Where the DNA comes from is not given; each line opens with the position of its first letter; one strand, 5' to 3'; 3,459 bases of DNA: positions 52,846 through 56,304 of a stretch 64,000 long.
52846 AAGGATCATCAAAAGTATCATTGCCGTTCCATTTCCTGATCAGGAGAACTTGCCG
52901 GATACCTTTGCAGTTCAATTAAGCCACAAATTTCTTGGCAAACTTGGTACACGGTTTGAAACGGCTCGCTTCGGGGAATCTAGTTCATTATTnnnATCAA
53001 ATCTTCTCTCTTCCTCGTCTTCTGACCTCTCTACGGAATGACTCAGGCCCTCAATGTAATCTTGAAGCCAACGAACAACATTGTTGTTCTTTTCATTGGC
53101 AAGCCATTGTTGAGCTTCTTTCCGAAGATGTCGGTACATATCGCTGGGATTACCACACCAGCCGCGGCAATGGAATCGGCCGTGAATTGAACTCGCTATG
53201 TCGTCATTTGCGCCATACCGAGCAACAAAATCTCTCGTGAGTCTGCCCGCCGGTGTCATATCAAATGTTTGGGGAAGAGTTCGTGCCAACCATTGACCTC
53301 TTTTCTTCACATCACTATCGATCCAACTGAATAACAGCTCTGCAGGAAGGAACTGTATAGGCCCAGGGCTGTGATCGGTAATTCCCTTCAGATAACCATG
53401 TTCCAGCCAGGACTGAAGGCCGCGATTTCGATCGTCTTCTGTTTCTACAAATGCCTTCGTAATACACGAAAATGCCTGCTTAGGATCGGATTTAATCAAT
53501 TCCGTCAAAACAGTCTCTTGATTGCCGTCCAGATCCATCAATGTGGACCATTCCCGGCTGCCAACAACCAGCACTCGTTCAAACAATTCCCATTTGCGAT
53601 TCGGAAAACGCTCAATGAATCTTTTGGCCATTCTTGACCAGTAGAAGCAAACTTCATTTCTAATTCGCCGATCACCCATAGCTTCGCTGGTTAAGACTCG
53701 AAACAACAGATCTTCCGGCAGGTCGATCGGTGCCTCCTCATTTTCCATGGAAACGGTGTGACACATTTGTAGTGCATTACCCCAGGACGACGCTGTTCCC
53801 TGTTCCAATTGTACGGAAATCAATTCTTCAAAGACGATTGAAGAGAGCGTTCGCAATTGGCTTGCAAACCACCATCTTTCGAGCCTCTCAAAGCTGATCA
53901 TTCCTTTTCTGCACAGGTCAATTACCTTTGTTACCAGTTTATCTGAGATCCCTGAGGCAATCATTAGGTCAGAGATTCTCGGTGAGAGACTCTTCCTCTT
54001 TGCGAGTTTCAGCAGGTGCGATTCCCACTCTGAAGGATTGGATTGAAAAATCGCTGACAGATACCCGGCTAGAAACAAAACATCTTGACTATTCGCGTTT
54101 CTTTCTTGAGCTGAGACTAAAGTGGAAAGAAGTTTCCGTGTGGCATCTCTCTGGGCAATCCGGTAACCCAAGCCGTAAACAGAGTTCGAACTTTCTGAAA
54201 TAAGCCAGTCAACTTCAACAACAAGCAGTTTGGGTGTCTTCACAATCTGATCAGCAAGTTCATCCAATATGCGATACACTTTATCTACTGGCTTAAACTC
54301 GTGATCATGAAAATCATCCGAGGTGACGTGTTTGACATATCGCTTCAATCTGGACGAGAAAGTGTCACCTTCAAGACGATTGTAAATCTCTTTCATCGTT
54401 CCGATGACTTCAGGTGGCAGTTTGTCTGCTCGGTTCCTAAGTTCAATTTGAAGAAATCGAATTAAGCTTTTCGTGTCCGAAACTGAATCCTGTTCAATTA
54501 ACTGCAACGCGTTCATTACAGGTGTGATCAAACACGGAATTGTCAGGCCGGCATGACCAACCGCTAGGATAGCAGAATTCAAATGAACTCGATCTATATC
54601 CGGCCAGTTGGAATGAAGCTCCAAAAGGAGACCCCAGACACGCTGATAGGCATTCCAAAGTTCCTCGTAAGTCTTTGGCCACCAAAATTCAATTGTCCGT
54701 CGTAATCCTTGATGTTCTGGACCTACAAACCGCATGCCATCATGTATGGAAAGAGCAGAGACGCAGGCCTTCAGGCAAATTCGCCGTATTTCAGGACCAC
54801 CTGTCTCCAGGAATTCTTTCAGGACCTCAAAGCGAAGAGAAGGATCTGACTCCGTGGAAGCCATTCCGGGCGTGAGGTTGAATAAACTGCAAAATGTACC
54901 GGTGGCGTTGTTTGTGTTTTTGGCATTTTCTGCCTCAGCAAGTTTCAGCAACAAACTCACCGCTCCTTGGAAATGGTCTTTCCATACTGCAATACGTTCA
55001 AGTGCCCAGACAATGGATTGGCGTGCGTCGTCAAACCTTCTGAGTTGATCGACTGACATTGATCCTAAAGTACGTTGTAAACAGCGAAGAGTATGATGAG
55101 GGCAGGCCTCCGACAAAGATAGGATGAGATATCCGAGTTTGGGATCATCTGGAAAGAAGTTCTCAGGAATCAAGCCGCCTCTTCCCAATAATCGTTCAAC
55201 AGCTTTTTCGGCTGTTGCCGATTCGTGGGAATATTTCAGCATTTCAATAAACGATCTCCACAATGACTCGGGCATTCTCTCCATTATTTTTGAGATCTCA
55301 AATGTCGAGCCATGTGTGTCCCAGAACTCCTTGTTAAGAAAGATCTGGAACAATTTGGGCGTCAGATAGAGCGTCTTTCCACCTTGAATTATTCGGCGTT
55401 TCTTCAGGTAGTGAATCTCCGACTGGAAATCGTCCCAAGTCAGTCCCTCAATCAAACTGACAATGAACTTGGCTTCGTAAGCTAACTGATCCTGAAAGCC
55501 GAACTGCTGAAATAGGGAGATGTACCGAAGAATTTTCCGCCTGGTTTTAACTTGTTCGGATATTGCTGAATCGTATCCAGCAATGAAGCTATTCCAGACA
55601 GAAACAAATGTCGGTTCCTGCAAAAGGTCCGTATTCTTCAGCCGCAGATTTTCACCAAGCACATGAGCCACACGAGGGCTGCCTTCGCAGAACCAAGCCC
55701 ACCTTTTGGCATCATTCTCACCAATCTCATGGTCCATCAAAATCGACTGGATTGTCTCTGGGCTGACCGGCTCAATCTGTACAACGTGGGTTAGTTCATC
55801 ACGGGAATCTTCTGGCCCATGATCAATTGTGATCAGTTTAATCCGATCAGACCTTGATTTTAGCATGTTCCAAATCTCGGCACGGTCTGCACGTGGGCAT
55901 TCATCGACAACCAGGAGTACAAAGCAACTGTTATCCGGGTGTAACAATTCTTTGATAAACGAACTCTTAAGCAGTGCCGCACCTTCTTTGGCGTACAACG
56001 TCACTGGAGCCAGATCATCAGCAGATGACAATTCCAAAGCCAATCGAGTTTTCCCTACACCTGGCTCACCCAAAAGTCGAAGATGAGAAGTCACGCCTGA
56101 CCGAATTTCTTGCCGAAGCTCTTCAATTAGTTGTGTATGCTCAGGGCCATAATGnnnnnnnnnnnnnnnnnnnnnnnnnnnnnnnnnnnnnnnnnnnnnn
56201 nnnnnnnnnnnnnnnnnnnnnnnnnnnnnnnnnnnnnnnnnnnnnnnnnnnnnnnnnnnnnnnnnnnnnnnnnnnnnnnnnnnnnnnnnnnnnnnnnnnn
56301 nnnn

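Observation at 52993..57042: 1349-aa HTH + Mrr-like nuclease + STAND NTPase + helical-repeat protein (Avs-like antiviral STAND candidate with an extra N-terminal HTH)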

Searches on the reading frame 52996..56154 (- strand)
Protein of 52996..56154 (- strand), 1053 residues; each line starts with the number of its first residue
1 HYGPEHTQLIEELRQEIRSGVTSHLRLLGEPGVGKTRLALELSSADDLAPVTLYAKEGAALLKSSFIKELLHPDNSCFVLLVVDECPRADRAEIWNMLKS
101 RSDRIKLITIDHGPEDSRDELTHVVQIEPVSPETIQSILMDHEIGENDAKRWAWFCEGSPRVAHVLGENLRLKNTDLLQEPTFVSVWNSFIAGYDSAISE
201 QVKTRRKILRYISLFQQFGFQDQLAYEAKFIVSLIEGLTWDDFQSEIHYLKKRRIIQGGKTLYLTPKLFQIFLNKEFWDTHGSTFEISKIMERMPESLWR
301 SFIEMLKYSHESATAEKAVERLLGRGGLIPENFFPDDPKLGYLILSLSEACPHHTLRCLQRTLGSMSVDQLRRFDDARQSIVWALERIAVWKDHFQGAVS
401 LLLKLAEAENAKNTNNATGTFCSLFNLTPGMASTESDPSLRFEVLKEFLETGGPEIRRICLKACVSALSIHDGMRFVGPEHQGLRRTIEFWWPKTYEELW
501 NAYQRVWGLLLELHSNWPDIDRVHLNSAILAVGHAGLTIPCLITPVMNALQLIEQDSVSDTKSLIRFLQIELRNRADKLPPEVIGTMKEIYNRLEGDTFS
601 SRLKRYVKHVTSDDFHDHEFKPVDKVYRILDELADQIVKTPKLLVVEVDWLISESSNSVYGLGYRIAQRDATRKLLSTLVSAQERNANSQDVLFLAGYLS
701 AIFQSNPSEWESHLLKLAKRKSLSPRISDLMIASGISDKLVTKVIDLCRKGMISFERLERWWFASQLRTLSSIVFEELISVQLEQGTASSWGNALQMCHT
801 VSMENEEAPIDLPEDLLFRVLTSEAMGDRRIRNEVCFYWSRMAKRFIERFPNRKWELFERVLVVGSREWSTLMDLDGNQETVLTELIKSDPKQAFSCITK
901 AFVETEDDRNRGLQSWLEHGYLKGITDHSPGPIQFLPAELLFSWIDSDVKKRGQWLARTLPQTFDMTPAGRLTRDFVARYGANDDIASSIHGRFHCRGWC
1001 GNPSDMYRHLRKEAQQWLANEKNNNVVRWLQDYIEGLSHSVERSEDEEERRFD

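Call 45: predict_structure(alignment_id=A3)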
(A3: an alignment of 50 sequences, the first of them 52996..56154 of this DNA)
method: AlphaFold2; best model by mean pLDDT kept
length: 1053 residues; sequences in the alignment: 50
mean_pLDDT: 88.9   pTM: 0.73
mean pLDDT of the five models: 88.9, 88.1, 87.3, 86.6, 85.9
residues with pLDDT >= 90: 644; 70-90: 367; 50-70: 37; < 50: 5
segments of 3 or more residues with pLDDT < 50: none
pLDDT, mean of each block of 10 residues (from residue 1): 73 90 90 88 90 88 86 85 89 90 91 74 88 90 89 88 90 84 82 84 94 94 89 93 93 88 91 95 91 90 90 93 90 91 91 95 95 94 93 95 95 89 86 83 94 92 92 55 75 89 93 88 93 88 92 90 93 87 93 92 94 84 90 95 92 92 95 92 84 93 94 93 89 92 93 86 83 92 89 92 73 92 84 83 93 95 87 84 92 94 74 87 66 93 93 91 91 95 92 86 91 93 95 95 84 56
secondary structure, 60 per line:
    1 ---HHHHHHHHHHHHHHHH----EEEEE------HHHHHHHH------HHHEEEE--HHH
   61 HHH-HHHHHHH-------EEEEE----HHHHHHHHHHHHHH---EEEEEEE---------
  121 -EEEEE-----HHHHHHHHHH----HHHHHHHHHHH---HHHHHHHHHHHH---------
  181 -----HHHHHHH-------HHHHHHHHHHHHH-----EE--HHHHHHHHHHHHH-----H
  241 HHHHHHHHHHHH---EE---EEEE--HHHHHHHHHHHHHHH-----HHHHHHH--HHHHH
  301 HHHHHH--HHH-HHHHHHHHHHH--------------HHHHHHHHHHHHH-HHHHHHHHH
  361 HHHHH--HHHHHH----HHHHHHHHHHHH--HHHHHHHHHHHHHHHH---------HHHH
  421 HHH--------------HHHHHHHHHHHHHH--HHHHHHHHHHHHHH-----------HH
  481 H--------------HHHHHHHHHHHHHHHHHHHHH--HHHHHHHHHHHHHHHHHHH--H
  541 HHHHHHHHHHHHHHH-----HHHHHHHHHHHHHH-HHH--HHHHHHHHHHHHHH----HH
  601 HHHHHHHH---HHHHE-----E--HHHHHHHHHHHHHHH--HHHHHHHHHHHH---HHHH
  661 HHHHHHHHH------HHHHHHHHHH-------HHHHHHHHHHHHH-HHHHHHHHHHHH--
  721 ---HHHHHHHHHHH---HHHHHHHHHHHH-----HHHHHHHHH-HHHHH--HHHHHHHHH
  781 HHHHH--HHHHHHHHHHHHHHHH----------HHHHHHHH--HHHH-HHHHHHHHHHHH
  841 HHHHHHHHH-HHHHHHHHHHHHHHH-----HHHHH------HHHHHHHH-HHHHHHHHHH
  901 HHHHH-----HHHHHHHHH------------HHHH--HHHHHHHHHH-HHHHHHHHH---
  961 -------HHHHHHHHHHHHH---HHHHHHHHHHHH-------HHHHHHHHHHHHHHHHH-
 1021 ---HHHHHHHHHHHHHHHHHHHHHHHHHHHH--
elements in order (helices of 4 or more, strands of 3 or more residues): H4-19 E24-28 H35-42 E52-55 H58-63 H65-71 E79-83 H88-101 E105-111 E122-126 H132-141 H146-156 H160-171 H186-192 H200-212 H222-234 H240-252 E261-264 H267-281 H287-293 H296-306 H313-323 H338-350 H352-365 H368-373 H378-389 H392-407 H417-423 H438-451 H454-467 H496-516 H519-537 H540-555 H561-574 H581-594 H599-608 H612-615 H625-639 H642-653 H657-669 H676-685 H693-705 H707-718 H724-734 H738-749 H755-763 H765-769 H772-785 H788-803 H814-821 H824-827 H829-849 H851-865 H871-875 H882-889 H891-905 H911-919 H932-935 H938-947 H949-957 H968-980 H984-995 H1003-1019 H1024-1051

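Call 51: fold_search(model_id=the predicted structure, library=pdb)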
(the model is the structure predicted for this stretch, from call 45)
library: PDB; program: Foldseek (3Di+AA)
matches with E <= 10: 1230; with E <= 0.001: 102
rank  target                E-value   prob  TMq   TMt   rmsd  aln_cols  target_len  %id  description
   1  8dgc_A                2.3e-06  1.00  0.23  0.15  28.9      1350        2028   13  Avs3 bound to phage PhiV-1 terminase (released 2022-08-03)
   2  4c0p_A                3.1e-06  1.00  0.28  0.31  17.8       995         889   13  Unliganded Transportin 3 (released 2014-01-22)
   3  4c0o_B                1.0e-05  1.00  0.25  0.27  19.0       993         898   14  Transportin 3 in complex with phosphorylated ASF/SF2 (released 2014-01-22)
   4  7evn_C                1.5e-05  1.00  0.23  0.27  16.6       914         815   12  The cryo-EM structure of the DDX42-SF3b complex (released 2022-08-03)
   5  6xte_A                1.9e-05  1.00  0.22  0.22  35.7      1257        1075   11  Human karyopherin RanBP5 (isoform-1) (released 2020-04-22)
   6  4c0p_D                2.5e-05  1.00  0.27  0.31  19.8      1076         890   12  Unliganded Transportin 3 (released 2014-01-22)
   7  4c0o_A                2.6e-05  1.00  0.25  0.28  19.5      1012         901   12  Transportin 3 in complex with phosphorylated ASF/SF2 (released 2014-01-22)
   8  4a0c_B                3.3e-05  1.00  0.16  0.15  30.5      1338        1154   11  Structure of the CAND1-CUL4B-RBX1 complex (released 2011-11-30)
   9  4a0c_A                4.8e-05  1.00  0.21  0.20  28.8      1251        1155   12  Structure of the CAND1-CUL4B-RBX1 complex (released 2011-11-30)
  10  7qen_D                5.0e-05  1.00  0.16  0.16  28.1      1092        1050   11  S.c. Condensin core in DNA- and ATP-bound state (released 2022-06-15)
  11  9hfl_A                5.6e-05  1.00  0.21  0.21  23.6      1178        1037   12  Cryo-EM structure of the human snRNA export complex comprising CBC-PHAX-CRM1-RanGTP and capped-RNA (released 2025-07-16)
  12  8cmk_B                5.7e-05  1.00  0.31  0.34  15.1       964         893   12  Transportin-3 TNPO3 in complex with RSY region of CIRBP (released 2024-03-06)
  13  9m1j_D                6.6e-05  1.00  0.22  0.21  20.4      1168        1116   11  Cryo-EM structure of the TBC-DE-Arl2-beta-tubulin complex (released 2025-10-22)
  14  9n74_LM               6.6e-05  1.00  0.13  0.09  43.9      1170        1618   12  SSU processome maturation and disassembly, State H (released 2025-10-29)
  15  8urj_A                6.8e-05  1.00  0.28  0.28  20.0      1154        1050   11  Cryo-EM structure of the HIV-1 nuclear export complex (released 2025-04-30)
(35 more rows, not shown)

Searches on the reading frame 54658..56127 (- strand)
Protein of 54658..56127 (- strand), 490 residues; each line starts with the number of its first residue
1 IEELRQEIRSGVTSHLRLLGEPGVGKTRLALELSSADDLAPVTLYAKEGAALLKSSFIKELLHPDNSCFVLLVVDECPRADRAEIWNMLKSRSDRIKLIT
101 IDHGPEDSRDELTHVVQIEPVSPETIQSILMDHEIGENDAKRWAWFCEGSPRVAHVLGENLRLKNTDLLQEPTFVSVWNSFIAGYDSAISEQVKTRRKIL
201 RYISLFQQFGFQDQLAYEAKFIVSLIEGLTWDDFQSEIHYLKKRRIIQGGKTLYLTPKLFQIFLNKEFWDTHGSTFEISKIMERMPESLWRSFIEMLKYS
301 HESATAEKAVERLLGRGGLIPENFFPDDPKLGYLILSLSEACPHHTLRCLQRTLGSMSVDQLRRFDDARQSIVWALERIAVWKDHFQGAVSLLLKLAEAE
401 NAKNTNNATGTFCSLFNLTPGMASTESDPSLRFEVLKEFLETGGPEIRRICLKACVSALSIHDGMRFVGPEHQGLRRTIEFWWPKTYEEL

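Call 43: search_dna_similar(query=window:54658-56127:-, collection=plasmids, mode=protein, max_evalue=0.01, max_rows=25)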
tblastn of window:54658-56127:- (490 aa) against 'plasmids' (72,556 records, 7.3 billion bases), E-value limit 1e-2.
Records with a match: 22; places in all: 23; records where one place covers at least 80% of the query: 13.
Best place of each record, by identity: <60% 22.
By first word of the organism name: Leptospira 3; Pseudanabaena 2; Haloarcula 2; Enterobacter 2; Rhizobium 2; Halorubrum 1; Haloglomus 1; Thalassobaculum 1; Kovacikia 1; Nostoc 1; and 6 more.
By predicted mobility (MOB-suite, as given by PLSDB): non-mobilizable 15; conjugative 4; mobilizable 3.
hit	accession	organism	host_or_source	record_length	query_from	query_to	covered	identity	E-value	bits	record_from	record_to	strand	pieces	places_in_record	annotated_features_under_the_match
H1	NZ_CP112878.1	Pseudanabaena galeata CCNP1313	-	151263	4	490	99%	34.1%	1e-73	260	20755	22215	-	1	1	hypothetical protein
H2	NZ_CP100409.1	Haloarcula marina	cell culture,sediment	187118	1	490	99%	29.1%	1e-25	143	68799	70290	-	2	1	hypothetical protein | ATP-binding protein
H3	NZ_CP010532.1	Haloarcula sp. CBA1115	monoisolate,Solar salt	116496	16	490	97%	28.3%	7e-30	131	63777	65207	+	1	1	ATP-binding protein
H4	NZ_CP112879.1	Pseudanabaena galeata CCNP1313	-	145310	14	490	97%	26.1%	4e-21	104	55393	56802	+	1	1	hypothetical protein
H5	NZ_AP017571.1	Halorubrum trapanicum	-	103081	17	489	97%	25.9%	1e-20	103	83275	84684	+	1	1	hypothetical protein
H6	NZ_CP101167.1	Haloglomus halophilum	cell culture,salt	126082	17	489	97%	25.9%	2e-20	102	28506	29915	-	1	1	hypothetical protein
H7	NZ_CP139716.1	Thalassobaculum sp. OXR-137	Bacterial Culture,hydrothermal vent ...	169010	71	488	85%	27.8%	4e-26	120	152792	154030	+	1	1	hypothetical protein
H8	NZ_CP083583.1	Kovacikia minuta CCNUW1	cell culture,fresh water lake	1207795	14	490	97%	23.9%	4e-18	96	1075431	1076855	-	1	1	record has no annotation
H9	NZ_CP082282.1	Enterobacter cancerogenus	Helicoverpa armigera,metagenomic ...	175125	1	460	94%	24.5%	4e-10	71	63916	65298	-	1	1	hypothetical protein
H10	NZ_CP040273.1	Nostoc sp. C052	Blasia pusilla,pure culture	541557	16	490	97%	23.3%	1e-9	69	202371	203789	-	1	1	hypothetical protein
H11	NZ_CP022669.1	Rhizobium leguminosarum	single cell,root nodules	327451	70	490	86%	24.2%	2e-10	71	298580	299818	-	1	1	hypothetical protein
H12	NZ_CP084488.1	Ensifer adhaerens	cellculture,soil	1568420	1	442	90%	22.1%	5e-5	54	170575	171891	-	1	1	none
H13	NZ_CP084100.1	Cyanobacterium sp. Dongsha4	-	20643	18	389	76%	26.1%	2e-13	81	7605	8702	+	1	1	hypothetical protein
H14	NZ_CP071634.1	Rhizobium sp. NZLR1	lentil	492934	90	490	82%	22.7%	2e-6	58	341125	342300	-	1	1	hypothetical protein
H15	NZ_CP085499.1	Bacillus cereus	coffee,cell culture,root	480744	1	331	68%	24.3%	3e-8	64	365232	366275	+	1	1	hypothetical protein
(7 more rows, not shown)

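Call 44: get_annotated_region(hit=H9, flank=5000)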
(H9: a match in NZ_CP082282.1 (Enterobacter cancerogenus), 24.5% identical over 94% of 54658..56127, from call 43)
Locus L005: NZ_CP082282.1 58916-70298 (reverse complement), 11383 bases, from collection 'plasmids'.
description: Enterobacter cancerogenus strain HAEC1 plasmid unnamed2, complete sequence
organism: Enterobacter cancerogenus (NCBI taxid 69218)
taxonomy: Bacteria; Pseudomonadota; Gammaproteobacteria; Enterobacterales; Enterobacteriaceae; Enterobacter; Enterobacter cancerogenus
host: -; source: Helicoverpa armigera,metagenomic assembly,dead larvae; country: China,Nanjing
typing (MOB-suite, as given by PLSDB): non-mobilizable
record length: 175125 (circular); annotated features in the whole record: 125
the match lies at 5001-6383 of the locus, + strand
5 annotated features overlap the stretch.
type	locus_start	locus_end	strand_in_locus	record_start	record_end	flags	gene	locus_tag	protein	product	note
CDS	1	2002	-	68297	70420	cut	-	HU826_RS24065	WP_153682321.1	hypothetical protein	-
CDS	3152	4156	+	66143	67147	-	-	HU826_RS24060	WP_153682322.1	Abi family protein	-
CDS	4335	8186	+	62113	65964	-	-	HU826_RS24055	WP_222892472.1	hypothetical protein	-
CDS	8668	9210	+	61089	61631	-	-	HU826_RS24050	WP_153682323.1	DUF2335 domain-containing protein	-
CDS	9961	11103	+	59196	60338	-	-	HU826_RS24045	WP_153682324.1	hypothetical protein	-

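Call 47: search_protein_families(library=padloc, proteins=[L005:4335-8183:+], max_evalue=0.001)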
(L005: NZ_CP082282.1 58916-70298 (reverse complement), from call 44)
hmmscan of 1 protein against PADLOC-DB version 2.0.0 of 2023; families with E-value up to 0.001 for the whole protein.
L005:4335-8183:+ (1283 aa): 3 families
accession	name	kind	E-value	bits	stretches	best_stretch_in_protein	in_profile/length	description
PDLC03991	PD-Lambda-4_A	-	0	1777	1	1-1283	1-1283/1283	-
PDLC03990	PD-Lambda-4_A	-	0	1140.5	1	341-1283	1-943/943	-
PDLC03989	PD-Lambda-4_A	-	4e-120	399.9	1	817-1283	5-468/468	-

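Call 50: search_protein_families(library=pfam, proteins=[L005:4335-8183:+, L005:8668-9207:+, L005:9961-11100:+], max_evalue=0.1)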
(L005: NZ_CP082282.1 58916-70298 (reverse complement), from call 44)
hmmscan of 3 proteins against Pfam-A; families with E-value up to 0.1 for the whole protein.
L005:4335-8183:+ (1283 aa): 3 families
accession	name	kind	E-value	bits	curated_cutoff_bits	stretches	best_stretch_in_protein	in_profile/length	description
PF24883.2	NPHP3_N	-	0.0023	18.6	24.8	0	235-293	23-79/164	Nephrocystin 3, N-terminal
PF13401.12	AAA_22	-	0.0062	17.3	27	0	232-287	3-56/130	AAA domain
PF13191.12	AAA_16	-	0.018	15.9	32.6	1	235-266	25-52/167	AAA ATPase domain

L005:8668-9207:+ (180 aa): 5 families
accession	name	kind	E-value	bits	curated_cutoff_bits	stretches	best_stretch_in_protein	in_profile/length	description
PF10097.14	DUF2335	-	7.4e-15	55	25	1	71-120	1-50/50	Predicted membrane protein (DUF2335)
PF03899.21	ATP-synt_I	-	0.031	15.1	25.1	1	128-166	8-47/99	ATP synthase I chain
PF04138.20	GtrA_DPMS_TM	-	0.056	14.1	26.1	1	122-173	5-57/117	GtrA/DPMS, transmembrane domain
PF20506.3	DUF6732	-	0.073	13.3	27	0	140-180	27-68/72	Family of unknown function (DUF6732)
PF06813.19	Nodulin-like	-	0.085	12.8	24.7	0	123-174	141-193/250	Nodulin-like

L005:9961-11100:+ (380 aa): 1 family
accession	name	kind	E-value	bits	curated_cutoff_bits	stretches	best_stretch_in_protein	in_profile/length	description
PF18058.6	SbsC_C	-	0.011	16.6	27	1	27-97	9-78/131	SbsC C-terminal domain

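Call 96: search_protein_families(library=padloc, proteins=[L005:8668-9207:+, L005:9961-11100:+, L005:3152-4153:+], max_evalue=0.001)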
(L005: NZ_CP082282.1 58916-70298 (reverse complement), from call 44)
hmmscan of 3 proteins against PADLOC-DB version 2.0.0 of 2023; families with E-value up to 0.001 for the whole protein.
L005:8668-9207:+ (180 aa): 0 families

L005:9961-11100:+ (380 aa): 0 families

L005:3152-4153:+ (334 aa): 2 families
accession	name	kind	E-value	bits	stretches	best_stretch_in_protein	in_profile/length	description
PDLC04038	PD-T4-5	-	2.7e-23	80.7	2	140-220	125-214/309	-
PDLC02344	AbiD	-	0.00026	18.8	0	185-215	179-209/277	AbiD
